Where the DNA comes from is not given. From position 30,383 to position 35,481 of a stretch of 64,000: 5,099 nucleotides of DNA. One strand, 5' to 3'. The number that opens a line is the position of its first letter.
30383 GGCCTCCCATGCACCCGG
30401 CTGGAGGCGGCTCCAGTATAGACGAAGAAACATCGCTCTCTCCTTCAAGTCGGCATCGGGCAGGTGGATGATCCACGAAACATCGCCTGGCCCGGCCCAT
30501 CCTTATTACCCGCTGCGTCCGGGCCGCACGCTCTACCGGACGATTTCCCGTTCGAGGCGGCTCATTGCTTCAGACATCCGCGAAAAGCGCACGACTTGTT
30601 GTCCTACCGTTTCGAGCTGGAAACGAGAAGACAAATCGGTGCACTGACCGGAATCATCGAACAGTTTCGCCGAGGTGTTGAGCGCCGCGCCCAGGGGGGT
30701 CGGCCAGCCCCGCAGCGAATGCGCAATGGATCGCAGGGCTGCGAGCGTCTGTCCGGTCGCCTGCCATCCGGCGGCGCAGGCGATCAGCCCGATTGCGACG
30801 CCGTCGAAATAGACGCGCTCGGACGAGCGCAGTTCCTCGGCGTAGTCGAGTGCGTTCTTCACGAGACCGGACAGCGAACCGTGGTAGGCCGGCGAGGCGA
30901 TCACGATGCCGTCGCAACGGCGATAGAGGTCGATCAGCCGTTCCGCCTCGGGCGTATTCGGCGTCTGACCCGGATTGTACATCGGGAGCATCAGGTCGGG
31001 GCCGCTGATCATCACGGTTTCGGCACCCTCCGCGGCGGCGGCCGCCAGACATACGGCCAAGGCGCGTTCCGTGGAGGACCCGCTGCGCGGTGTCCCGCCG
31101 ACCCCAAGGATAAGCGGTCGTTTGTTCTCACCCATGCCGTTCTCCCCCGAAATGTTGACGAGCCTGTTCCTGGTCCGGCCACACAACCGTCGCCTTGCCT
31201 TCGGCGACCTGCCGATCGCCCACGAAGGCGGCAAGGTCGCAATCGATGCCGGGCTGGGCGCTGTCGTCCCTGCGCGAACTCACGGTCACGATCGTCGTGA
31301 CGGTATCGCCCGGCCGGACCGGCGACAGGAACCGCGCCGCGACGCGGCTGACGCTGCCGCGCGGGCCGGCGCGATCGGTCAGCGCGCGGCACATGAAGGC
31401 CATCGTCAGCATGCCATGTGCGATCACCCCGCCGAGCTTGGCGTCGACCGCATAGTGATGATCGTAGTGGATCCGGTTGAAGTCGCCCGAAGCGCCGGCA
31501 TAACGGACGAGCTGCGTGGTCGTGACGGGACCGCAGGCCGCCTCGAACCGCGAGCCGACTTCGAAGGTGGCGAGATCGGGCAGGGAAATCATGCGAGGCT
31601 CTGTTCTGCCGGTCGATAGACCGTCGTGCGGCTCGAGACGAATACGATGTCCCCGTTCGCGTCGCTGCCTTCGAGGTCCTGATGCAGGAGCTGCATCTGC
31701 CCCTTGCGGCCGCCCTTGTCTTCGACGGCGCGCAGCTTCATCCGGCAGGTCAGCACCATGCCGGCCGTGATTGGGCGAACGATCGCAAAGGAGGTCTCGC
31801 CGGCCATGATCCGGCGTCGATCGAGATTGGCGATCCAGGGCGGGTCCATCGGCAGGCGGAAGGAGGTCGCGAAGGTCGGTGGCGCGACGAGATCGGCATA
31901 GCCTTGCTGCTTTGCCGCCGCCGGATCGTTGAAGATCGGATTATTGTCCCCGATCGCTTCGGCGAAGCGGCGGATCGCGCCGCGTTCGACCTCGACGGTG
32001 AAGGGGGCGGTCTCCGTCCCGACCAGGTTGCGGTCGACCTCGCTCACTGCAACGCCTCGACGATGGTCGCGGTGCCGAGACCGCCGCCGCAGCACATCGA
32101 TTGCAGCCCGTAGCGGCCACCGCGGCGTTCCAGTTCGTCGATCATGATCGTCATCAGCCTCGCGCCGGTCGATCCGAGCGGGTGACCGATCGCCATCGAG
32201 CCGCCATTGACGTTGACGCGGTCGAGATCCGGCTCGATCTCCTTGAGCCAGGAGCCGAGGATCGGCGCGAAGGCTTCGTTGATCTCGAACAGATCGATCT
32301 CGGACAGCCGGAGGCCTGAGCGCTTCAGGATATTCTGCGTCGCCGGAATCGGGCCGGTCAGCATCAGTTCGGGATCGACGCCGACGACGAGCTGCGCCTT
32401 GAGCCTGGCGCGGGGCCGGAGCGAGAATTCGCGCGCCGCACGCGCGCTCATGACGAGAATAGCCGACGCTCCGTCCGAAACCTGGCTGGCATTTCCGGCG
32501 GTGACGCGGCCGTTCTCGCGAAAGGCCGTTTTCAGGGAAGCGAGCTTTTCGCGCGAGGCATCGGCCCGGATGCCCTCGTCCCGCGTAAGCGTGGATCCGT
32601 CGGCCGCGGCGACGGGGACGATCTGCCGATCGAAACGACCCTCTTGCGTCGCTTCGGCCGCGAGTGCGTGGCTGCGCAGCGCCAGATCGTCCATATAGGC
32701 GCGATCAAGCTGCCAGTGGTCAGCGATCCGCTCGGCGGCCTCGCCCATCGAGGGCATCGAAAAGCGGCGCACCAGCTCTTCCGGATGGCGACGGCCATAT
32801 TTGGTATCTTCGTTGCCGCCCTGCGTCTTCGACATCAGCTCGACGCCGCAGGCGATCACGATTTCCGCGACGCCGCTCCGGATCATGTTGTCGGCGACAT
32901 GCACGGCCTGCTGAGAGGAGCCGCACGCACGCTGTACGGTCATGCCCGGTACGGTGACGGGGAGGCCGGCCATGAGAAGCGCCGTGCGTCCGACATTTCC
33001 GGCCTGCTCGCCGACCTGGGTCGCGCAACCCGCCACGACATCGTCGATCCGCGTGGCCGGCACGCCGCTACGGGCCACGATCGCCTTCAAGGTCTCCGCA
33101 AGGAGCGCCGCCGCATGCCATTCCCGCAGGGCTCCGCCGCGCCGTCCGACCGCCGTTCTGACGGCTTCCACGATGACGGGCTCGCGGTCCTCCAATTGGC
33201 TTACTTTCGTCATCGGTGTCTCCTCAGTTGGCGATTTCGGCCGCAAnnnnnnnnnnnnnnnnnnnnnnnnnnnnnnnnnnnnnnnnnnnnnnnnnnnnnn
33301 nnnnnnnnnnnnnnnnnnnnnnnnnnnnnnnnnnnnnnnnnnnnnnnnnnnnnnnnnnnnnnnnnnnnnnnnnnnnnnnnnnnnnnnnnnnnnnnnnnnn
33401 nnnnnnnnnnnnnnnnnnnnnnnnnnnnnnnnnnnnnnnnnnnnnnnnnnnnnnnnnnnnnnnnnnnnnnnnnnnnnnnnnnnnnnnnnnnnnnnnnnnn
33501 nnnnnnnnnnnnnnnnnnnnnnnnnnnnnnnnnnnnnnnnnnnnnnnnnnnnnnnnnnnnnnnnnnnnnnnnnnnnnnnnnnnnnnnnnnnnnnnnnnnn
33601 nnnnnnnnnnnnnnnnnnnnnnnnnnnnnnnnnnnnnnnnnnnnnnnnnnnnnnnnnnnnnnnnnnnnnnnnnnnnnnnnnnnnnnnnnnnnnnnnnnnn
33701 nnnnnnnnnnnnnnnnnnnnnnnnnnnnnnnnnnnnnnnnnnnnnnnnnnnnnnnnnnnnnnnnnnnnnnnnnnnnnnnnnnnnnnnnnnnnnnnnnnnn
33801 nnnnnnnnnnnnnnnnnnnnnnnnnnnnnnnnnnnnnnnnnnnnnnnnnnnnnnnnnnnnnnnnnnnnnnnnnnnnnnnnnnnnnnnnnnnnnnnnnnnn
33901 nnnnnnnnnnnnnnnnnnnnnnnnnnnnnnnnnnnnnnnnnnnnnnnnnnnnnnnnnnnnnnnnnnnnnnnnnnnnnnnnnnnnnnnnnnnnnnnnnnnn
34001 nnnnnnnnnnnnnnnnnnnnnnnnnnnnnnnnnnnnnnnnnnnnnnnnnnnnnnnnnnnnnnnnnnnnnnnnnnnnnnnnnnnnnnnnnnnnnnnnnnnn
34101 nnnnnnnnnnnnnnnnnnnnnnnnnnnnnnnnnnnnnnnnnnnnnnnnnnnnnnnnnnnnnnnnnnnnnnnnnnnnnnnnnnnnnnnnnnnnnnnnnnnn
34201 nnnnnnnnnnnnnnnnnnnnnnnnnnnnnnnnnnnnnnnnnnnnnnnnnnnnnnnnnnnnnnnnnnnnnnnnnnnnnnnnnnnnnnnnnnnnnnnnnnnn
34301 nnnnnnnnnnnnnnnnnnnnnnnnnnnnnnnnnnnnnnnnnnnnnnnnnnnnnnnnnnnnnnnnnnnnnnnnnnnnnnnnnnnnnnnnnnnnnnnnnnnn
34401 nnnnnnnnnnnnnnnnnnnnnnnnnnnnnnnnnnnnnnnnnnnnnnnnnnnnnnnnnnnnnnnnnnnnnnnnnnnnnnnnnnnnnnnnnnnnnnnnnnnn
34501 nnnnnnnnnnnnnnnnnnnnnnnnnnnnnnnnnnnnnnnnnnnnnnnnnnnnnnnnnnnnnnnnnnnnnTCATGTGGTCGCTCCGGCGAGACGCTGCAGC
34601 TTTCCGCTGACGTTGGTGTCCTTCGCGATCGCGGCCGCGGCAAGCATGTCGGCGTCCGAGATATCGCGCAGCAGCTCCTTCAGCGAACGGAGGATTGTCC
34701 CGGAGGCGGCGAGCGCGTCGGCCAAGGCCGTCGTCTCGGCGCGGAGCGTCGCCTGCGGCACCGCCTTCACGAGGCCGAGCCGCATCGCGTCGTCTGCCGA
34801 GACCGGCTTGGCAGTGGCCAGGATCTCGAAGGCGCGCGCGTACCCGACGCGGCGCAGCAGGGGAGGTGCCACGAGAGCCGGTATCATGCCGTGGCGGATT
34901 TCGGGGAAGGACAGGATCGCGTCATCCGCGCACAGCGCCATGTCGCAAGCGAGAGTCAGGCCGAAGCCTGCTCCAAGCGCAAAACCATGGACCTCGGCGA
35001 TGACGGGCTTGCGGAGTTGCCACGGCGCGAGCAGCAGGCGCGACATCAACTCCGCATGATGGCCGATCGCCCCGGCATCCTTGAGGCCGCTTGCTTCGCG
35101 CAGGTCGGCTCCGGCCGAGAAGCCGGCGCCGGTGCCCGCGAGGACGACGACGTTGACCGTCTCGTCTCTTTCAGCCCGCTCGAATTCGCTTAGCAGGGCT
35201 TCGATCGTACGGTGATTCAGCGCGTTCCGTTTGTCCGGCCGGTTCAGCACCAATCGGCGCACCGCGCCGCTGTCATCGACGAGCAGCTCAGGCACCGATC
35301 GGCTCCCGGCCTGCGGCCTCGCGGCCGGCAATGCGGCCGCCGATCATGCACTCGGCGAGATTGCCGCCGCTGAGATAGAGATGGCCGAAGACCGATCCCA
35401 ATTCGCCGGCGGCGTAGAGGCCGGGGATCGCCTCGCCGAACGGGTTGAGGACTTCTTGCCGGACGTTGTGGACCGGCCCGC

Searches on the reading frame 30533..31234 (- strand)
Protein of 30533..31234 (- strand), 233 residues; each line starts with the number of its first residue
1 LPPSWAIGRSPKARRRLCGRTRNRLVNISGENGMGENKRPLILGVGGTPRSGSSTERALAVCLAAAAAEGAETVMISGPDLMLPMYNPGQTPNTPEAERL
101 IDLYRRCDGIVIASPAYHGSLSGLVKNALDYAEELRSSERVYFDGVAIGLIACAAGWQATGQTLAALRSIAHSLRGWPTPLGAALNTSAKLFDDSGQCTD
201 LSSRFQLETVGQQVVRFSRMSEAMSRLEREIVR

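Call 4: search_protein_families(library=pfam, proteins=[window:30533-31234:-])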
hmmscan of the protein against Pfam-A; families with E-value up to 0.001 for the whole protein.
window:30533-31234:- (233 aa): 1 family
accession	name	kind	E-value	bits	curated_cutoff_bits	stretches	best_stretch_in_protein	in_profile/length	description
PF03358.20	FMN_red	-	9.3e-24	84.2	24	1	42-181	3-142/152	NADPH-dependent FMN reductase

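Call 12: search_protein_families(library=ncbifam, proteins=[window:30533-31234:-], max_evalue=0.00001)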
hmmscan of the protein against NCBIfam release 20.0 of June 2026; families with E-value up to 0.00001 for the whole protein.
window:30533-31234:- (233 aa): 2 families
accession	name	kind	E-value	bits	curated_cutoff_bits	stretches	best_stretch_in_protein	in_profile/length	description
TIGR02690.1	resist_ArsH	equivalog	1.2e-07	31.1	292.25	1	66-219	53-201/219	arsenical resistance protein ArsH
TIGR03567.1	FMN_reduc_SsuE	equivalog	9.4e-07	28.9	164.05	1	42-133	2-92/171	NADPH-dependent FMN reductase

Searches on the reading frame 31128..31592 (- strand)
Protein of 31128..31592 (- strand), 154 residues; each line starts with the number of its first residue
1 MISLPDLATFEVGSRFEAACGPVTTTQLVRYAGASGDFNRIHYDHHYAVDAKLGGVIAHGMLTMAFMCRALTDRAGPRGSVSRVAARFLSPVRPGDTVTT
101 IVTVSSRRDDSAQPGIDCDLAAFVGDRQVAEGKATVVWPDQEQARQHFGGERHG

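Call 4: search_protein_families(library=pfam, proteins=[window:31128-31592:-])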
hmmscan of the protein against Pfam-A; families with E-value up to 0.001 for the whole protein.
window:31128-31592:- (154 aa): 3 families
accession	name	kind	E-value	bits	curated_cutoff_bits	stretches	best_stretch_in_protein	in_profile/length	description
PF01575.25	MaoC_dehydratas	-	1.2e-23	83.5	27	1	22-109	17-106/123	MaoC like domain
PF13452.11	FAS1_DH_region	-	1.4e-05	25.6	22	1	12-111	3-107/132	FAS1-like, dehydratase domain region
PF13622.12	4HBT_3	-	0.00012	22.7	24.3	1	55-104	9-55/83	Acyl-CoA thioesterase N-terminal domain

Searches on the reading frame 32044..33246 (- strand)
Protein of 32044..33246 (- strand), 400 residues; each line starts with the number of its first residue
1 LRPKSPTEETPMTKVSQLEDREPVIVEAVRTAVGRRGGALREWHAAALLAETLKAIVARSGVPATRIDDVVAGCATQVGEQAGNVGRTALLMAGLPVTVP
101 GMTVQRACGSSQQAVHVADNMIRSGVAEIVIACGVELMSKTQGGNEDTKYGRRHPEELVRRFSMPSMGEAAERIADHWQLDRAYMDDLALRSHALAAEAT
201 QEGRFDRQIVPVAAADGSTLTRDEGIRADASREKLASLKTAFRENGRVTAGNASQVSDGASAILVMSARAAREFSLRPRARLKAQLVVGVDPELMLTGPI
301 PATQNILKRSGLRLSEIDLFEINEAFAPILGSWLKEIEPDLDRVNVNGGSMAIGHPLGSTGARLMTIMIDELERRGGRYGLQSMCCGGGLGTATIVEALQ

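Call 4: search_protein_families(library=pfam, proteins=[window:32044-33246:-])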
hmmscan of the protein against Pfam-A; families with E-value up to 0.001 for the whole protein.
window:32044-33246:- (400 aa): 4 families
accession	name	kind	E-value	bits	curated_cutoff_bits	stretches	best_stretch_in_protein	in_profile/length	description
PF00108.29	Thiolase_N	-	2.1e-68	231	26.4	1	24-268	2-259/260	Thiolase, N-terminal domain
PF02803.24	Thiolase_C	-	2.3e-41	140.7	27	1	277-397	2-122/123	Thiolase, C-terminal domain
PF00109.32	ketoacyl-synt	-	2.6e-06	27.7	20.8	1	99-141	165-207/252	Beta-ketoacyl synthase, N-terminal domain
PF08545.16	ACP_syn_III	-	9.8e-05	22.6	24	1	104-140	3-39/80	3-Oxoacyl-[acyl-carrier-protein (ACP)] synthase III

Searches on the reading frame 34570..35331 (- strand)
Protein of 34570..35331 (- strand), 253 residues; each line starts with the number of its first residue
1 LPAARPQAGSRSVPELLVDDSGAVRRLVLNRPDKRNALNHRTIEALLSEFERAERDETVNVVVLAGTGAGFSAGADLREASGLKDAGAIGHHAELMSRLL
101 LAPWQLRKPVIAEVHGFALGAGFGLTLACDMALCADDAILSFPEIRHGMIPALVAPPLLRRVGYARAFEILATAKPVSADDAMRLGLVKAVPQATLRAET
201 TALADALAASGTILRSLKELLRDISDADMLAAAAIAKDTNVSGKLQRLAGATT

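Call 4: search_protein_families(library=pfam, proteins=[window:34570-35331:-])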
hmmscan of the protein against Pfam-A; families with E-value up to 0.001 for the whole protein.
window:34570-35331:- (253 aa): 2 families
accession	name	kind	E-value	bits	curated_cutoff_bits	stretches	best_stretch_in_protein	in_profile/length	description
PF00378.25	ECH_1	-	1e-43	149.9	27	1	22-233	4-216/251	Enoyl-CoA hydratase/isomerase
PF16113.10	ECH_2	-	4.6e-26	92.6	27.2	1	25-225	2-203/335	Enoyl-CoA hydratase/isomerase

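Call 79: search_solved_structures(query=window:34570-35331:-, max_evalue=1e-20, show_alignments=1)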
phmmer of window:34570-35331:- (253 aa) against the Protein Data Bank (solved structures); distinct sequences matched with E-value up to 1e-20: 62 (the best 60 are shown).
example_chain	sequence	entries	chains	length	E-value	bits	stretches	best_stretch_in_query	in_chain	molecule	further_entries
5zai_A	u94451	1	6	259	8.1e-33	117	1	24-235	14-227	3-hydroxypropionyl-coenzyme A dehydratase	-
9ula_A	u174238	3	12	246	5.4e-30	107.8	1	21-214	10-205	Enoyl-CoA hydratase/isomerase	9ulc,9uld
28bq_A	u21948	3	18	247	5.6e-30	107.8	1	22-214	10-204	Enoyl-CoA hydratase/isomerase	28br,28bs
7eum_C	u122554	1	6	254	6e-30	107.7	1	21-214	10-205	Enoyl-CoA hydratase/isomerase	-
9qwv_A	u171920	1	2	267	9.8e-29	103.7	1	20-217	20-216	Enoyl-CoA hydratase, mitochondrial, putative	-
1uiy_A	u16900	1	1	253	2.4e-28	102.4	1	20-224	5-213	Enoyl-CoA Hydratase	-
4fzw_A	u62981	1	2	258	3.8e-28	101.8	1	11-232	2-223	2,3-dehydroadipyl-CoA hydratase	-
3qka_A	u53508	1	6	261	9.2e-28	100.5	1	16-210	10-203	Enoyl-CoA hydratase, EchA5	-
6lvp_A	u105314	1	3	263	1.4e-27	99.9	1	19-208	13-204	Enoyl-CoA hydratase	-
2vss_E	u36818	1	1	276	1.8e-27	99.6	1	22-218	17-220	P-HYDROXYCINNAMOYL COA HYDRATASE/LYASE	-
2vsu_E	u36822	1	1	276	1.8e-27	99.6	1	22-218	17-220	P-HYDROXYCINNAMOYL COA HYDRATASE/LYASE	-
6p5u_A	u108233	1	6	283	2.6e-27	99.1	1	24-229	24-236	Enoyl-CoA hydratase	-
3rsi_A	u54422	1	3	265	3.2e-27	98.7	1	12-221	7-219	Putative enoyl-CoA hydratase/isomerase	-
3myb_A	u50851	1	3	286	4.6e-27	98.2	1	7-211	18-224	Enoyl-CoA hydratase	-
2vsu_C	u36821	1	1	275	6.3e-27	97.8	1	22-219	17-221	P-HYDROXYCINNAMOYL COA HYDRATASE/LYASE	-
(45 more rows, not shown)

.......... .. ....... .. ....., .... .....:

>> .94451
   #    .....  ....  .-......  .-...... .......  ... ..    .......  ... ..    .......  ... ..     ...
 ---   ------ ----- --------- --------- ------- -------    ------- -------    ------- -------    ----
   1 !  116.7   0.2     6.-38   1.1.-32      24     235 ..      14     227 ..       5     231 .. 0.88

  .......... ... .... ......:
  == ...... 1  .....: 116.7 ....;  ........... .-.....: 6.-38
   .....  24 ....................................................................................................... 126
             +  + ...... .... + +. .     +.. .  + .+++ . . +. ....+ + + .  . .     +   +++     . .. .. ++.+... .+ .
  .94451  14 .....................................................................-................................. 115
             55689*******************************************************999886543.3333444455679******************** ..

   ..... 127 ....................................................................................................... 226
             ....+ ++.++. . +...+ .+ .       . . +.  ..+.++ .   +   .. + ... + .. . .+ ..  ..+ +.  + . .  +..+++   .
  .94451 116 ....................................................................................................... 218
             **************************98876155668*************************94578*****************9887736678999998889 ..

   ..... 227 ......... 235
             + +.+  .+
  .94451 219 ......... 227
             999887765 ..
